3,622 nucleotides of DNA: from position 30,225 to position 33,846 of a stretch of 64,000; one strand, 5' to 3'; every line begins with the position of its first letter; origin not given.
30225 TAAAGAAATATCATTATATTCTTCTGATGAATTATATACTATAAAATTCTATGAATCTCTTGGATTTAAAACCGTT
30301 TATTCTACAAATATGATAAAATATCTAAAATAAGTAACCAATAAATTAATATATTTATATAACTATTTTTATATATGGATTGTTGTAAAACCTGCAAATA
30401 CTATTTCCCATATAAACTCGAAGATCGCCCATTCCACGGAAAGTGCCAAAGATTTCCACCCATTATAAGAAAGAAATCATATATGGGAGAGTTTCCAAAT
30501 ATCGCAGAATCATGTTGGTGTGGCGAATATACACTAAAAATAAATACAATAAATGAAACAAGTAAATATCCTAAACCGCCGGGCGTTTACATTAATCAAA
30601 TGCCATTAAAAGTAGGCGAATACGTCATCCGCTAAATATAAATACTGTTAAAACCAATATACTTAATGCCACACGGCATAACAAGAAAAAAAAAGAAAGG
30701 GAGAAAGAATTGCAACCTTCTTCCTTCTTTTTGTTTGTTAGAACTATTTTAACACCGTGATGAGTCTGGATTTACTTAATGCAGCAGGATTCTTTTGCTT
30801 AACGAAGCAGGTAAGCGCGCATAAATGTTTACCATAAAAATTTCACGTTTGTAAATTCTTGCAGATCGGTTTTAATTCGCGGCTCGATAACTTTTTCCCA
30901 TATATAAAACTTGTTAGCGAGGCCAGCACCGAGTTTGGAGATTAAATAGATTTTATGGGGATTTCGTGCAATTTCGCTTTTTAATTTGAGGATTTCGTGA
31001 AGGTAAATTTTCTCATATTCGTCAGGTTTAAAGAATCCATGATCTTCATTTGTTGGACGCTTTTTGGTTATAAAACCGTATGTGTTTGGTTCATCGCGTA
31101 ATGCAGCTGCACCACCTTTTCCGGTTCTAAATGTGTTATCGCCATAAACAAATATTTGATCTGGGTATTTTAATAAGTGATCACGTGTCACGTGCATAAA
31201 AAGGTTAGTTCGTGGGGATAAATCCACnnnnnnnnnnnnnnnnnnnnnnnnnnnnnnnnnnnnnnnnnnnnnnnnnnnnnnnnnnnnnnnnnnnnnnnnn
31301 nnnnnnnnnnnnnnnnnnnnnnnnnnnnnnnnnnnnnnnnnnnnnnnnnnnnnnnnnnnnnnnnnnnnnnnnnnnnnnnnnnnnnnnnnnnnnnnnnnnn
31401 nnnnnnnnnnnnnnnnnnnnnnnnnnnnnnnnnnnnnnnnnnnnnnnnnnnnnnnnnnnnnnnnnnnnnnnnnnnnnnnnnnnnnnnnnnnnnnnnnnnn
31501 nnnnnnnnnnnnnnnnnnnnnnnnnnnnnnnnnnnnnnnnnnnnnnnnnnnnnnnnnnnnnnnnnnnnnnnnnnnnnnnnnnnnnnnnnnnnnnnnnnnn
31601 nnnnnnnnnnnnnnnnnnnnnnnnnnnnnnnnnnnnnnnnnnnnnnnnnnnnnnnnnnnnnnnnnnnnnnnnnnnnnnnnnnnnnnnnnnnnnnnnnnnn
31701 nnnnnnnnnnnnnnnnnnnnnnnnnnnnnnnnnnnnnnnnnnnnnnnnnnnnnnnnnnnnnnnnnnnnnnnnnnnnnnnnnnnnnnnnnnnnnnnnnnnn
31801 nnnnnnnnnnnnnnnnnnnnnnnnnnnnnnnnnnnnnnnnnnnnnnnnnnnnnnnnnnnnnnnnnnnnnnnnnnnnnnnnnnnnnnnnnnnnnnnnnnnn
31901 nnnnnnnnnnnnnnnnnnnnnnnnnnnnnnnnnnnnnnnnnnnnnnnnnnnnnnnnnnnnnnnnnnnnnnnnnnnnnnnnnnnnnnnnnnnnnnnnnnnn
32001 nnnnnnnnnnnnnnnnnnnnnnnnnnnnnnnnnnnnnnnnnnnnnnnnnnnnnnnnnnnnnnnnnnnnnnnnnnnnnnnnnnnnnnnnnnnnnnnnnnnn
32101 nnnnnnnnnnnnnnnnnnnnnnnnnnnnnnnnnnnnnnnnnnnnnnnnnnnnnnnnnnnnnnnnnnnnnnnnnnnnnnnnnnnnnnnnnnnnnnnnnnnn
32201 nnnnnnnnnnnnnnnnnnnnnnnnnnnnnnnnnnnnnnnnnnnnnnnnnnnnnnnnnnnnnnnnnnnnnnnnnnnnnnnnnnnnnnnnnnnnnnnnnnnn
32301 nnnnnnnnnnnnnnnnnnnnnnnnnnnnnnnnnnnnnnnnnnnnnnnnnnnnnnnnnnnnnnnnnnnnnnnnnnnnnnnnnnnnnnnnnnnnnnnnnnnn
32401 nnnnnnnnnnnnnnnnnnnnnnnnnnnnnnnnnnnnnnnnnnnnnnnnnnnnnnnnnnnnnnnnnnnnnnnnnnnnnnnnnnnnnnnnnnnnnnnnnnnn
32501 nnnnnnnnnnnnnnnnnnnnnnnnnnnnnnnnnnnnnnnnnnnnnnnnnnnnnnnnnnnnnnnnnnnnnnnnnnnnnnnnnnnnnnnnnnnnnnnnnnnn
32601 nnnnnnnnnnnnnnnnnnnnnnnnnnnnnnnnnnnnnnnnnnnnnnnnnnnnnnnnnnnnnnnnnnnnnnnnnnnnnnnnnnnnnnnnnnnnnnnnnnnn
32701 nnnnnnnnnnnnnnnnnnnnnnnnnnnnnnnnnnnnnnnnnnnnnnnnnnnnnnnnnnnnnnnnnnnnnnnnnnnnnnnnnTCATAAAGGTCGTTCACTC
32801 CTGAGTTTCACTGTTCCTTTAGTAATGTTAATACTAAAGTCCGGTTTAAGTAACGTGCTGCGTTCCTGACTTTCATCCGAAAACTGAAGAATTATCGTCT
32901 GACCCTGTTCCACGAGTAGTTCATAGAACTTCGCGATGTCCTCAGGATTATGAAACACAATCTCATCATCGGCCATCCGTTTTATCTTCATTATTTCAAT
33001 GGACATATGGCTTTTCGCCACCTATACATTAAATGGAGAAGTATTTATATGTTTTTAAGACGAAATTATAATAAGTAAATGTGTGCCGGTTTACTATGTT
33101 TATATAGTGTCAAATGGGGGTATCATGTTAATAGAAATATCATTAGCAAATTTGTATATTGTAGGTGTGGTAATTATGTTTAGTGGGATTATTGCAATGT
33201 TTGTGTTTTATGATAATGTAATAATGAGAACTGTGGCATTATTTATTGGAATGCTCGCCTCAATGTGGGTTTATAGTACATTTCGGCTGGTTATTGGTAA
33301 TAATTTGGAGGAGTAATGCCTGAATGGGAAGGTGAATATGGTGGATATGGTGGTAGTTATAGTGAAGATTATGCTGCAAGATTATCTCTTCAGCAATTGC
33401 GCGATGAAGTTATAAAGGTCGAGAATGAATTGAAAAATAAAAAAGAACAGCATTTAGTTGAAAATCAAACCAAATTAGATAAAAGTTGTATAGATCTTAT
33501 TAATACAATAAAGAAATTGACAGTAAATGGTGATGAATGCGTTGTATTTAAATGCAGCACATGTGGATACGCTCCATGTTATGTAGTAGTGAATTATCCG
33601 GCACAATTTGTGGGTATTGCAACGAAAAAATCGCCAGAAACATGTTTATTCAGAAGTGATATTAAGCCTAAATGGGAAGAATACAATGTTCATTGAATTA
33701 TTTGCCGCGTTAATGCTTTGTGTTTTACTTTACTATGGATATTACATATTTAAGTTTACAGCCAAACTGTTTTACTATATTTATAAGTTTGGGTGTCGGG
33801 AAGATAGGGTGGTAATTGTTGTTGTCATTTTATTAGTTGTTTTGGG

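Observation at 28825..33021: A flotillin/SPFH protein, a possible NfeD-like membrane partner and a GNAT island sit directly upstream of the terminase genes.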

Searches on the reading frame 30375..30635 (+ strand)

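Call 3: search_protein_families(library=pfam, proteins=[window:30375-30635:+], max_evalue=0.1)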
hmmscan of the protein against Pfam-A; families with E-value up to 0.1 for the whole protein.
window:30375-30635:+ (86 aa): 0 families

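Call 4: search_protein_families(library=phrogs, proteins=[window:30375-30635:+], max_evalue=0.01)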
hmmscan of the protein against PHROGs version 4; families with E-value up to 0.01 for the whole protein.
window:30375-30635:+ (86 aa): 1 family
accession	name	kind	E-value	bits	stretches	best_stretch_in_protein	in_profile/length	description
phrog_15838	-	unknown function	9.3e-05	23.6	1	3-33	8-36/82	-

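Call 38: search_protein_families(library=padloc, proteins=[window:30375-30635:+], max_evalue=0.01)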
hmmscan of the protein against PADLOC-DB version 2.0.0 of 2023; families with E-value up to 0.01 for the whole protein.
window:30375-30635:+ (86 aa): 0 families

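Call 39: search_protein_families(library=ncbifam, proteins=[window:30375-30635:+], max_evalue=0.01)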
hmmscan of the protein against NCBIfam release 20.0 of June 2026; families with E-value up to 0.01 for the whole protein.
window:30375-30635:+ (86 aa): 0 families

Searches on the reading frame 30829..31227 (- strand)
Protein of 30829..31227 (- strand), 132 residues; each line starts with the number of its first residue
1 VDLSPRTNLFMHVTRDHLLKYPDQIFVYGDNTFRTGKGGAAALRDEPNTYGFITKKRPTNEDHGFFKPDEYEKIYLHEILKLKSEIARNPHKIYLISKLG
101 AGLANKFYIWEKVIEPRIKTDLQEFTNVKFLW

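Call 3: search_protein_families(library=pfam, proteins=[window:30829-31227:-], max_evalue=0.1)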
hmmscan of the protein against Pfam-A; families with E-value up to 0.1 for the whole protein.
window:30829-31227:- (132 aa): 1 family
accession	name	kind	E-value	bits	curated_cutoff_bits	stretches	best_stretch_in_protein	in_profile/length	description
PF25176.1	DUF7831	-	8.1e-18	64.8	27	1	12-104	6-102/118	Family of unknown function (DUF7831)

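Call 4: search_protein_families(library=phrogs, proteins=[window:30829-31227:-], max_evalue=0.01)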
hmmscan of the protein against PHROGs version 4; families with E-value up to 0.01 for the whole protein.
window:30829-31227:- (132 aa): 1 family
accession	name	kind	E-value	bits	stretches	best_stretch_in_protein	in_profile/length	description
phrog_2072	-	unknown function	5.9e-07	30.4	1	12-105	7-106/143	-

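Call 38: search_protein_families(library=padloc, proteins=[window:30829-31227:-], max_evalue=0.01)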
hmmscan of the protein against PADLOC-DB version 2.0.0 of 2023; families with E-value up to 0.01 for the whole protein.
window:30829-31227:- (132 aa): 0 families

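Call 39: search_protein_families(library=ncbifam, proteins=[window:30829-31227:-], max_evalue=0.01)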
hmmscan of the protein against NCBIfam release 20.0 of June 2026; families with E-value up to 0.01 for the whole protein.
window:30829-31227:- (132 aa): 0 families

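Call 49: search_solved_structures(query=window:30829-31227:-, max_evalue=10, show_alignments=2)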
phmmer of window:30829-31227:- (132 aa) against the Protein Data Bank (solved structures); distinct sequences matched with E-value up to 10: 0.

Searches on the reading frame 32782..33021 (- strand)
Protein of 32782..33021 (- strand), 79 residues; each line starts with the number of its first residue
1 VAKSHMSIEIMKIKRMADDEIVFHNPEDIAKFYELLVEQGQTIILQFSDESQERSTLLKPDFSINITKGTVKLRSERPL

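Call 3: search_protein_families(library=pfam, proteins=[window:32782-33021:-], max_evalue=0.1)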
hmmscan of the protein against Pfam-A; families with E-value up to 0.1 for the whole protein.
window:32782-33021:- (79 aa): 1 family
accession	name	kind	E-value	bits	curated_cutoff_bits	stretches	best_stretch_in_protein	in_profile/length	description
PF04576.20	Zein-binding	-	0.047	14.4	23.1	1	3-43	46-85/92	Zein-binding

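Call 4: search_protein_families(library=phrogs, proteins=[window:32782-33021:-], max_evalue=0.01)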
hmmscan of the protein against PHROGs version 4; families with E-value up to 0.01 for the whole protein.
window:32782-33021:- (79 aa): 0 families

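Call 20: find_homologous_proteins(query=window:32782-33021:-, max_evalue=0.01)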
Query window:32782-33021:- (79 aa): 5 proteins with E <= 0.01 among 5 candidates.
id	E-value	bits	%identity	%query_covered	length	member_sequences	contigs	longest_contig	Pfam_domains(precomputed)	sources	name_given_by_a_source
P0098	1.9e-39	150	100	94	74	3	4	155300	-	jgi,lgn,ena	jgi:hypothetical protein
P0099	5.2e-32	126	82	94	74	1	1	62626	-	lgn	-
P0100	1.4e-31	125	81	94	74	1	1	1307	-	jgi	jgi:hypothetical protein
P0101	3.7e-30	120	75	99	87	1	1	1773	-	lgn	-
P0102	1.3e-29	119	77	94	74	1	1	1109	-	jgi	jgi:hypothetical protein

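Call 34: search_solved_structures(query=A2, max_evalue=10)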
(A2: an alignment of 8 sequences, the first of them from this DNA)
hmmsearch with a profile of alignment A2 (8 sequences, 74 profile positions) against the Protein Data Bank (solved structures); distinct sequences matched with E-value up to 10: 3.
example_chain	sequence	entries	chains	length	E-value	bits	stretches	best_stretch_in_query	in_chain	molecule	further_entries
8tsh_A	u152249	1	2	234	0.057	16.6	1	16-39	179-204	ABC transporter ATP-binding protein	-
8tsi_A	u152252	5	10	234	0.059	16.6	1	16-39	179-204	ABC transporter ATP-binding protein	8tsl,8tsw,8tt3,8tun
1z7m_E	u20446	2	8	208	4.2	10.7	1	6-30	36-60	ATP phosphoribosyltransferase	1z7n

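Call 38: search_protein_families(library=padloc, proteins=[window:32782-33021:-], max_evalue=0.01)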
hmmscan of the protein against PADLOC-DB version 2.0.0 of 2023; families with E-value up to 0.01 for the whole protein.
window:32782-33021:- (79 aa): 0 families

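Call 39: search_protein_families(library=ncbifam, proteins=[window:32782-33021:-], max_evalue=0.01)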
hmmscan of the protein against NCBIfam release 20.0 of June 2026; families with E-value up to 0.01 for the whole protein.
window:32782-33021:- (79 aa): 0 families

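Call 44: predict_structure(alignment_id=A3)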
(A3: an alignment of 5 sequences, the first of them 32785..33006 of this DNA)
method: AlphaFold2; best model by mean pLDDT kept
length: 74 residues; sequences in the alignment: 5
mean_pLDDT: 47.6   pTM: 0.33
mean pLDDT of the five models: 47.6, 44.2, 44.2, 43.4, 42.8
residues with pLDDT >= 90: 0; 70-90: 1; 50-70: 27; < 50: 46
segments of 3 or more residues with pLDDT < 50: 1-7, 9-13, 41-74
pLDDT, mean of each block of 10 residues (from residue 1): 40 54 68 59 42 38 36 36
secondary structure, 60 per line:
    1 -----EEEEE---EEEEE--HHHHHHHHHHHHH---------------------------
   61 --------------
elements in order: E6-10 E14-18 H21-33

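Call 53: find_encoding_contigs(protein=P0098, flank=1000, max_places=6)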
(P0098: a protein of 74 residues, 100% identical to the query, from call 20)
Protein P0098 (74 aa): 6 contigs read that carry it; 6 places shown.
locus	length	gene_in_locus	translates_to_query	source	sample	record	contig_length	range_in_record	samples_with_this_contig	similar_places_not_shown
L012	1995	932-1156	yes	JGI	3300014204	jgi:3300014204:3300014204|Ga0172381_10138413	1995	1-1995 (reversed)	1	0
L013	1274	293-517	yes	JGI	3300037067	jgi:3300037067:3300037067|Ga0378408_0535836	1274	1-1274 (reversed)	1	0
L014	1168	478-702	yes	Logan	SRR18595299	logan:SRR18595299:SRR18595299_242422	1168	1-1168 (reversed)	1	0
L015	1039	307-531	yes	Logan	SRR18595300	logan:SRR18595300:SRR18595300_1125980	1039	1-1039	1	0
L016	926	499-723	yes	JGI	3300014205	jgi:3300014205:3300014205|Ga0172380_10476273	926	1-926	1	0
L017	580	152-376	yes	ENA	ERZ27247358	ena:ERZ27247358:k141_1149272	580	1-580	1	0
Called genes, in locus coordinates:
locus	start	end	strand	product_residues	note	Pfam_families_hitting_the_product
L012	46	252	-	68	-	-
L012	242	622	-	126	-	-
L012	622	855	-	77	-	-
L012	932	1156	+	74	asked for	-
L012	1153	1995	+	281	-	?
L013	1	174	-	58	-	?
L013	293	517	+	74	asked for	-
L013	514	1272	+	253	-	?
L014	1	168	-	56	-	?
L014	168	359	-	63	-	-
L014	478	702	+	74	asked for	-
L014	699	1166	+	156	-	?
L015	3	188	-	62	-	?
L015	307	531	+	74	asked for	-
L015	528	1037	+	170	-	?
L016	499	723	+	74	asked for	-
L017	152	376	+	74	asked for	-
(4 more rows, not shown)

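Call 70: search_solved_structures(query=A7, max_evalue=10, show_alignments=2)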
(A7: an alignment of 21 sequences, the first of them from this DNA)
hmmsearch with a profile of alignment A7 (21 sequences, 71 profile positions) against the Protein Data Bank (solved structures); distinct sequences matched with E-value up to 10: 6.
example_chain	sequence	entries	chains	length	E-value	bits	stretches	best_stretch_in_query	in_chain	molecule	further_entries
7zmc_A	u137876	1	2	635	0.31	14.1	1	5-34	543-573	Putative polyketide synthase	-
6z05_A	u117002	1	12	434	0.61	13.2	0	3-24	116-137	DegQ family serine endoprotease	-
7zma_A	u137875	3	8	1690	1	12.4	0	5-34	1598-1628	Putative polyketide synthase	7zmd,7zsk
4lx4_A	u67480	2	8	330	1.1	12.3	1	16-51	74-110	Endoglucanase(Endo-1,4-beta-glucanase)protein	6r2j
4j43_A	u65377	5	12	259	1.4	12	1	18-52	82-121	PylD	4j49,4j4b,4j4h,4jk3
4q39_A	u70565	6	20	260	1.4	12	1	18-52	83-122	PYLD, pyrrolysine synthase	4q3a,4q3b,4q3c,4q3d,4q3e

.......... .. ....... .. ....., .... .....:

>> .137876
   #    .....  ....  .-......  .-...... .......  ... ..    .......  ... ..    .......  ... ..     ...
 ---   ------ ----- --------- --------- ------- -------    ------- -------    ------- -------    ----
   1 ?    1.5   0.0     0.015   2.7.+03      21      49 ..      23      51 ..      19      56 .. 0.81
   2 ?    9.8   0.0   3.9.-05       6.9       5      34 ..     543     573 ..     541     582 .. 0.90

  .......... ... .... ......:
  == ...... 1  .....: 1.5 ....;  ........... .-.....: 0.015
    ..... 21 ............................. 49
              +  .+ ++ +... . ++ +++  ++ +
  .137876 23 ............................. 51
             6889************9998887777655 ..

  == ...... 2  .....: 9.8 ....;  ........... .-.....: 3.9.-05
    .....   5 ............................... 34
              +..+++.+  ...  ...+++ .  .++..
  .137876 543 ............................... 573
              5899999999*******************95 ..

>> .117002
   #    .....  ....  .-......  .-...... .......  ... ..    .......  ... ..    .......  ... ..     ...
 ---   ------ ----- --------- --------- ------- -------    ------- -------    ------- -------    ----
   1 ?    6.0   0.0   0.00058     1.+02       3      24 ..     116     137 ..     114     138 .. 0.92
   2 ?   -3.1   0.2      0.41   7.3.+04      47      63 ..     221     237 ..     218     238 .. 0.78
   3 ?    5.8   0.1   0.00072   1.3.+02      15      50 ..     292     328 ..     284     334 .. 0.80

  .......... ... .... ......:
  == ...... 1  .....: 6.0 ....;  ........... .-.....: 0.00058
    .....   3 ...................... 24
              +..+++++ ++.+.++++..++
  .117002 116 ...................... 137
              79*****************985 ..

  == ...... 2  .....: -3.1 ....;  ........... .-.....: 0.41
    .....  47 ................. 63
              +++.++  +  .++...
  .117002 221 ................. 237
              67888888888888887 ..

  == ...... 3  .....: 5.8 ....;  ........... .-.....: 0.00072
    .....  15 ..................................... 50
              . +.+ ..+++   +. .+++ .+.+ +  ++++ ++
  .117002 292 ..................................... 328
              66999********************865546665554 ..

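Call 71: search_protein_families(library=pfam, alignment_id=A7, max_evalue=1)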
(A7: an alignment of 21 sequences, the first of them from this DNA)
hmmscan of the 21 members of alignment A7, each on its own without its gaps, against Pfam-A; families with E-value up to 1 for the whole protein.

A. member 1, seq(74 aa): 1 family
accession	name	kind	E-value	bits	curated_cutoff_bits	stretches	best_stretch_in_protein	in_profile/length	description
PF23924.1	DUF7263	-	0.29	11.1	27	1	12-48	162-198/222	Family of unknown function (DUF7263)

B. families by the number of members that match (of 21 scanned): 10 families
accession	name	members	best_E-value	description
PF18330.7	Lig_C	2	0.0091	Ligase Pab1020 C-terminal region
PF03804.19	DUF325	1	0.046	Viral proteins of unknown function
PF02604.26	PhdYeFM_antitox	1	0.071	Antitoxin Phd_YefM, type II toxin-antitoxin system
PF23057.1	RBD_ZCCHC3_1st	1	0.083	ZCCHC3, first RNA-binding domain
PF10729.16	CedA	1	0.11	Cell division activator CedA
PF08275.17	DNAG_N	1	0.14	DNA primase catalytic core, N-terminal domain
PF00159.23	Hormone_3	1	0.18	Pancreatic hormone peptide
PF21651.2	DUF6858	1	0.22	Family of unknown function (DUF6858)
PF07709.16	SRR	1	0.26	Seven Residue Repeat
PF23924.1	DUF7263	1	0.29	Family of unknown function (DUF7263)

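Call 90: search_protein_families(library=pfam, proteins=[window:32785-33006:-], max_evalue=0.1)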
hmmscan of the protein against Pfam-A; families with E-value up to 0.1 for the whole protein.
window:32785-33006:- (74 aa): 0 families

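Call 98: search_dna_similar(query=window:32785-33006:-, collection=phages, mode=protein, max_evalue=1, max_rows=10)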
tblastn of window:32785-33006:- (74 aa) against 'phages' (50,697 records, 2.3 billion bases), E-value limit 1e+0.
Records with a match: 1; places in all: 1; records where one place covers at least 80% of the query: 0.
Best place of each record, by identity: <60% 1.
By first word of the organism name: Bacteriophage 1.
By host as written in the record: - 1.
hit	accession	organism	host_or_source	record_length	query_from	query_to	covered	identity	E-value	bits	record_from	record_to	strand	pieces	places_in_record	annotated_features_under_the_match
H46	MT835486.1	Bacteriophage sp.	human fecal samples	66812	19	68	68%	36.0%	3e-1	34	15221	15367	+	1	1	record has no annotation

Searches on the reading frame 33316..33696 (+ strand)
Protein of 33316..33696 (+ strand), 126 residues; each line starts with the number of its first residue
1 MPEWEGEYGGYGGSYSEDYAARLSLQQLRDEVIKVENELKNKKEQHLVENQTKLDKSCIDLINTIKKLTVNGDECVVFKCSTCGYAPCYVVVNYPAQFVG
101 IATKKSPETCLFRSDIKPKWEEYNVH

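Call 23: search_protein_families(library=pfam, proteins=[window:33316-33696:+], max_evalue=0.01)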
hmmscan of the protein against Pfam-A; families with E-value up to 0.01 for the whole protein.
window:33316-33696:+ (126 aa): 1 family
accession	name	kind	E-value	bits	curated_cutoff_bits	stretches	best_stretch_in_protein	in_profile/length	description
PF04674.17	Phi_1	-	0.004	17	25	1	25-112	77-163/276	Phosphate-induced protein 1 conserved region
